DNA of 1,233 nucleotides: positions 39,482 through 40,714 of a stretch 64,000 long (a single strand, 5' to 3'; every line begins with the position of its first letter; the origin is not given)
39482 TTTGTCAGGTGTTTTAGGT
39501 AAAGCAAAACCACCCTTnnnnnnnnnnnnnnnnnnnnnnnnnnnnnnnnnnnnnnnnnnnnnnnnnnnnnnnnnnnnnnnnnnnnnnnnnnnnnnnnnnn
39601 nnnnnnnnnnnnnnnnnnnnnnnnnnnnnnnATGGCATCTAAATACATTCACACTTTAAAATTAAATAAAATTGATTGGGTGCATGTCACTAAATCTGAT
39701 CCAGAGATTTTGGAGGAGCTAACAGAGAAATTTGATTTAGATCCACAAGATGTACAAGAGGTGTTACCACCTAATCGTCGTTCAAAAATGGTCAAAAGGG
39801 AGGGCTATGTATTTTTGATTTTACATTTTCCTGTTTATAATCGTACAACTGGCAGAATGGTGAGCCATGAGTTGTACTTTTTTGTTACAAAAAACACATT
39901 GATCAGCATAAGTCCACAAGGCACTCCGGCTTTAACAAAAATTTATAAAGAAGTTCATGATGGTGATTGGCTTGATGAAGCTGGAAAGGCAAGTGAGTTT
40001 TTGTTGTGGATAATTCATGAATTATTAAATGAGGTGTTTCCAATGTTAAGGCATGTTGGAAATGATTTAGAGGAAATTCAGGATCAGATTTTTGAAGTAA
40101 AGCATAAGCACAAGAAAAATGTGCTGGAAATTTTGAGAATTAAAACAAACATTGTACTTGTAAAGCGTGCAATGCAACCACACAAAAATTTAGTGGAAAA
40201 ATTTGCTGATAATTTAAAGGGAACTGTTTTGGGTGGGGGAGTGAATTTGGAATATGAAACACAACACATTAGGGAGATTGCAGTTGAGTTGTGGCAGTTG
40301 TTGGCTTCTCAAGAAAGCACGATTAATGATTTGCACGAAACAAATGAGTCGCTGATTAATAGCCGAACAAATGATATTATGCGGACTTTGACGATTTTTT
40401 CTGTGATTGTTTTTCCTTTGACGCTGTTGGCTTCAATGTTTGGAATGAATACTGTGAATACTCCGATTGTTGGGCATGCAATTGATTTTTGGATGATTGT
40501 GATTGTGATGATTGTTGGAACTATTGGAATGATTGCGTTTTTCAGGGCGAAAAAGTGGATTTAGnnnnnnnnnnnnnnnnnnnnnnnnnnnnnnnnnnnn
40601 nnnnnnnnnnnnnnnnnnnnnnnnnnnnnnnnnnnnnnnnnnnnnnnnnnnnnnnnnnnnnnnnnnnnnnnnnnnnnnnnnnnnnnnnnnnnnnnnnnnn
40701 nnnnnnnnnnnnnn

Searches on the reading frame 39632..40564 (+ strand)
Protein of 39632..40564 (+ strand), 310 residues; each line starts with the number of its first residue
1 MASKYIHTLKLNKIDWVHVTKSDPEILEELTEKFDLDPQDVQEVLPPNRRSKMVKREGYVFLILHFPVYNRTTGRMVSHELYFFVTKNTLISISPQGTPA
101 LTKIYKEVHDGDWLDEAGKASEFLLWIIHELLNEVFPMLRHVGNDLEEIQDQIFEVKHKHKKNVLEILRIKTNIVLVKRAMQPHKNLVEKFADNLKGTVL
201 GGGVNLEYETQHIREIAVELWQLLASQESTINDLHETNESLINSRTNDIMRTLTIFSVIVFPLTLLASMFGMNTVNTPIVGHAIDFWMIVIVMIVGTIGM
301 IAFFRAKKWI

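Call 16: find_related_loci(query=window:39632-40561:+, collection=genome_contigs, flank=4000)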
Query window:39632-40561:+ (310 aa) in genome_contigs; peptide patterns used: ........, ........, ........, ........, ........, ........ (x = any residue, [..] = any of these).
14 stretches matched a pattern, but none encodes a relative of the query by tblastn (E <= 1e-3).

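Call 17: find_encoding_contigs(protein=window:39632-40564:+, flank=3000, max_places=6)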
Protein window:39632-40564:+ (310 aa): 6 contigs read that carry it; 4 places shown.
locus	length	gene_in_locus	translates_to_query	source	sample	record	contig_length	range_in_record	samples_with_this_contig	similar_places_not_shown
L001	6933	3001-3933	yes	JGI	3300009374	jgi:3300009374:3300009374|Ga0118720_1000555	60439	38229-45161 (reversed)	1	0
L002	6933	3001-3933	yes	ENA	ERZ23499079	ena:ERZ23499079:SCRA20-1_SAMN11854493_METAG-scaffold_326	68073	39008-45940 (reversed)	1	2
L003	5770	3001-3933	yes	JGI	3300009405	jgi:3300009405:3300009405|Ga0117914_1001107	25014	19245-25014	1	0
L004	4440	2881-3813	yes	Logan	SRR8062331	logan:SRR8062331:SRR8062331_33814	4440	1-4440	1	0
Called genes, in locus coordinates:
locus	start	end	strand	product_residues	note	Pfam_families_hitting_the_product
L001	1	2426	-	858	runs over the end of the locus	PF26449:DUF8128, PF02534:T4SS-DNA_transf, PF01935:DUF87, PF10412:TrwB_AAD_bind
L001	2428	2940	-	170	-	-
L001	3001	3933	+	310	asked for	PF01544:CorA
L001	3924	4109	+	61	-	-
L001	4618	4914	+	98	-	-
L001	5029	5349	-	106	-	-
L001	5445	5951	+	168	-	-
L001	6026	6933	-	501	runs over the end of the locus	PF01406:tRNA-synt_1e, PF09334:tRNA-synt_1g (faint), PF23493:CysS_C (weak)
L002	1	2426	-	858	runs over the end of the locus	PF26449:DUF8128, PF02534:T4SS-DNA_transf, PF01935:DUF87, PF10412:TrwB_AAD_bind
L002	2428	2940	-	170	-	-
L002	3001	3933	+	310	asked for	PF01544:CorA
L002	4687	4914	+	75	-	-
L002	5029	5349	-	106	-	-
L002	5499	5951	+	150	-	-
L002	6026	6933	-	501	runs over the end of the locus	PF01406:tRNA-synt_1e, PF09334:tRNA-synt_1g (faint), PF23493:CysS_C (weak)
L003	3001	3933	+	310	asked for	PF01544:CorA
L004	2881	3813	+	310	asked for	PF01544:CorA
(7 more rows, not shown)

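Call 18: find_homologous_proteins(query=window:39632-40561:+)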
Query window:39632-40561:+ (310 aa): 713 proteins with E <= 0.001 among 1442 candidates; the best 120 are listed.
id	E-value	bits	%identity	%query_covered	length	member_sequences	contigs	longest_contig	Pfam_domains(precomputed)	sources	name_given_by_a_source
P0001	2.3e-191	652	100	95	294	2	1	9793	PF01544.24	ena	-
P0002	1.8e-117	410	58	100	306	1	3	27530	PF01544.24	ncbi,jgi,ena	-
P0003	2.3e-111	390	57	100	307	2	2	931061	PF01544.24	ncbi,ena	-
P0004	4.6e-100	353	53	100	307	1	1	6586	PF01544.24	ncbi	-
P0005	1.8e-97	344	52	100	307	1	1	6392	PF01544.24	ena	-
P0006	1.4e-66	243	42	96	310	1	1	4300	PF01544.24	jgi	jgi:magnesium transporter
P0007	1.1e-65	240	40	98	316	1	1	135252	PF01544.24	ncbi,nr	ncbi:magnesium transporter CorA family protein [Candidatus Uhrbacteria bacterium]|nr:magnesium trans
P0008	1.9e-65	239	39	99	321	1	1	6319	PF01544.24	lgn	-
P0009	2.1e-65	239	39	99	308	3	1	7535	PF01544.24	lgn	-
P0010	3.6e-65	238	41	99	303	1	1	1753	PF01544.24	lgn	-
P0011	3.6e-65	238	41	98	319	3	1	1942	PF01544.24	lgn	-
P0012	5.6e-65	237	37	99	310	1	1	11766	PF01544.24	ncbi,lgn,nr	ncbi:MAG TPA: magnesium transporter CorA family protein [Candidatus Methylomirabilis sp.]|nr:magnesi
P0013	2.7e-64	235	39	95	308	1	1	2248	PF01544.24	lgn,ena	-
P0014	3.8e-64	235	39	98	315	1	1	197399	PF01544.24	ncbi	-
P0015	3.9e-64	235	38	99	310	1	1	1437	PF01544.24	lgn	-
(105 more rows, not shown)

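Call 19: find_encoding_contigs(protein=P0002, flank=4000, max_places=2)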
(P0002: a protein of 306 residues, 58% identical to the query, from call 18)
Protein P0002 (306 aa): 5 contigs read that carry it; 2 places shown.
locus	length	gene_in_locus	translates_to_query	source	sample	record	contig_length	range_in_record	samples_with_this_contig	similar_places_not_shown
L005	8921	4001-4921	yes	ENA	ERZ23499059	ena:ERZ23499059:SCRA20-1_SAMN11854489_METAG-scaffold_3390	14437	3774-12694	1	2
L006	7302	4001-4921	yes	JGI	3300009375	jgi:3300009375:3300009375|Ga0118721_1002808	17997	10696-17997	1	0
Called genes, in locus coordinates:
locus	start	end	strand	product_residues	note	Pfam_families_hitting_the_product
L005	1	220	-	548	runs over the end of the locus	PF05496:RuvB_N (faint), PF13177:DNA_pol3_delta2, PF13604:AAA_30 (weak), PF00004:AAA, PF07728:AAA_5 (weak), PF13401:AAA_22 (weak), PF12169:DNA_pol3_gamma3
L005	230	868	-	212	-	-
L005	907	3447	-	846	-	PF26449:DUF8128, PF02534:T4SS-DNA_transf, PF01935:DUF87 (weak), PF10412:TrwB_AAD_bind, PF12696:TraG-D_C (weak)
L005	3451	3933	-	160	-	-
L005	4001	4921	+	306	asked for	PF01544:CorA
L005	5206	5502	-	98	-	-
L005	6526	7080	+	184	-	-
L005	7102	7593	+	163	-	-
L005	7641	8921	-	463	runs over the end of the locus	PF00133:tRNA-synt_1 (faint), PF01406:tRNA-synt_1e, PF09334:tRNA-synt_1g, PF23493:CysS_C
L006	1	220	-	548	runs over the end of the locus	PF05496:RuvB_N (faint), PF13177:DNA_pol3_delta2, PF13604:AAA_30 (weak), PF00004:AAA, PF07728:AAA_5 (weak), PF13401:AAA_22 (weak), PF12169:DNA_pol3_gamma3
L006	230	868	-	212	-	-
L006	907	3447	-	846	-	PF26449:DUF8128, PF02534:T4SS-DNA_transf, PF01935:DUF87 (weak), PF10412:TrwB_AAD_bind, PF12696:TraG-D_C (weak)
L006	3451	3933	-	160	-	-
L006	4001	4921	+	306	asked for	PF01544:CorA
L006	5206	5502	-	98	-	-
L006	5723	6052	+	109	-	-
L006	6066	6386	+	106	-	-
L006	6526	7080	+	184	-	-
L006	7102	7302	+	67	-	?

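Call 20: find_encoding_contigs(protein=P0003, flank=4000, max_places=2)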
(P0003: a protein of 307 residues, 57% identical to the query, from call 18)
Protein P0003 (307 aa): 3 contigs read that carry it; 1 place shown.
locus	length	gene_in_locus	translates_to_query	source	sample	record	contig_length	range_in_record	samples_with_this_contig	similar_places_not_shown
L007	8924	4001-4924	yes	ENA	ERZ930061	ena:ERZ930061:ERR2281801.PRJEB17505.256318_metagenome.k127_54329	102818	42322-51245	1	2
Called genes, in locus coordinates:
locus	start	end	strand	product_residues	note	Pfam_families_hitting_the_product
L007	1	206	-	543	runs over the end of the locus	PF05496:RuvB_N (faint), PF13177:DNA_pol3_delta2, PF13604:AAA_30 (weak), PF00004:AAA, PF07728:AAA_5 (weak), PF13401:AAA_22 (weak), PF22608:DNAX_ATPase_lid (weak), PF12169:DNA_pol3_gamma3, +1 more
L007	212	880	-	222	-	-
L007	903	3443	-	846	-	PF26449:DUF8128, PF02534:T4SS-DNA_transf, PF10412:TrwB_AAD_bind (weak)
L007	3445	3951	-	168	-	-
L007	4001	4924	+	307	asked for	PF01544:CorA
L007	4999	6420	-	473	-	PF00133:tRNA-synt_1 (faint), PF01406:tRNA-synt_1e, PF09334:tRNA-synt_1g (weak), PF23493:CysS_C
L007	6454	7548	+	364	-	PF11104:PilM_2, PF14450:FtsA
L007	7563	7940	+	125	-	PF00072:Response_reg (weak)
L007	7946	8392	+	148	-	PF07963:N_methyl (weak)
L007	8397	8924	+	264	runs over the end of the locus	PF06750:A24_N_bact, PF01478:Peptidase_A24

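Call 21: find_encoding_contigs(protein=P0004, flank=4000, max_places=2)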
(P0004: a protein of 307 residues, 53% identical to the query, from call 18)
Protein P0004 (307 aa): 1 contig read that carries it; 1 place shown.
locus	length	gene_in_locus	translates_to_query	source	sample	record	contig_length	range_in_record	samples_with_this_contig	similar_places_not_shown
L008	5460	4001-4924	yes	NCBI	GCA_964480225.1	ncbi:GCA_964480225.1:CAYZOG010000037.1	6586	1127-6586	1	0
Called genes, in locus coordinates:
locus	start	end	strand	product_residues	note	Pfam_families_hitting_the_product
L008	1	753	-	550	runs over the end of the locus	PF05496:RuvB_N (weak), PF13177:DNA_pol3_delta2, PF00004:AAA, PF07728:AAA_5 (weak), PF13173:AAA_14 (weak), PF13401:AAA_22 (weak), PF22608:DNAX_ATPase_lid (weak), PF12169:DNA_pol3_gamma3, +2 more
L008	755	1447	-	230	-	-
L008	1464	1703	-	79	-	-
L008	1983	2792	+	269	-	-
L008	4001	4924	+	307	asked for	PF01544:CorA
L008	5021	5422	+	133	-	-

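Call 22: find_encoding_contigs(protein=P0005, flank=4000, max_places=2)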
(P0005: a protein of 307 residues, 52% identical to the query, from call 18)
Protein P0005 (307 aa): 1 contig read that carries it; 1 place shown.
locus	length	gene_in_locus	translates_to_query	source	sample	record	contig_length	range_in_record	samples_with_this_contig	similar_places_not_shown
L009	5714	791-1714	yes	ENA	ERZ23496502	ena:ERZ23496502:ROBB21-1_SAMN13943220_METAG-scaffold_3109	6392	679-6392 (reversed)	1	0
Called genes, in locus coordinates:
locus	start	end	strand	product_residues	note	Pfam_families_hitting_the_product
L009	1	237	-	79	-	?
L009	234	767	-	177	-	-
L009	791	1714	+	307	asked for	PF01544:CorA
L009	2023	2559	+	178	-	-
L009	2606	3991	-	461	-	PF01406:tRNA-synt_1e, PF09334:tRNA-synt_1g (weak), PF23493:CysS_C (weak)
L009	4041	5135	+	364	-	PF11104:PilM_2, PF06723:MreB_Mbl (faint), PF14450:FtsA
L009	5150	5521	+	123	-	PF00072:Response_reg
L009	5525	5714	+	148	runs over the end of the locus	PF07963:N_methyl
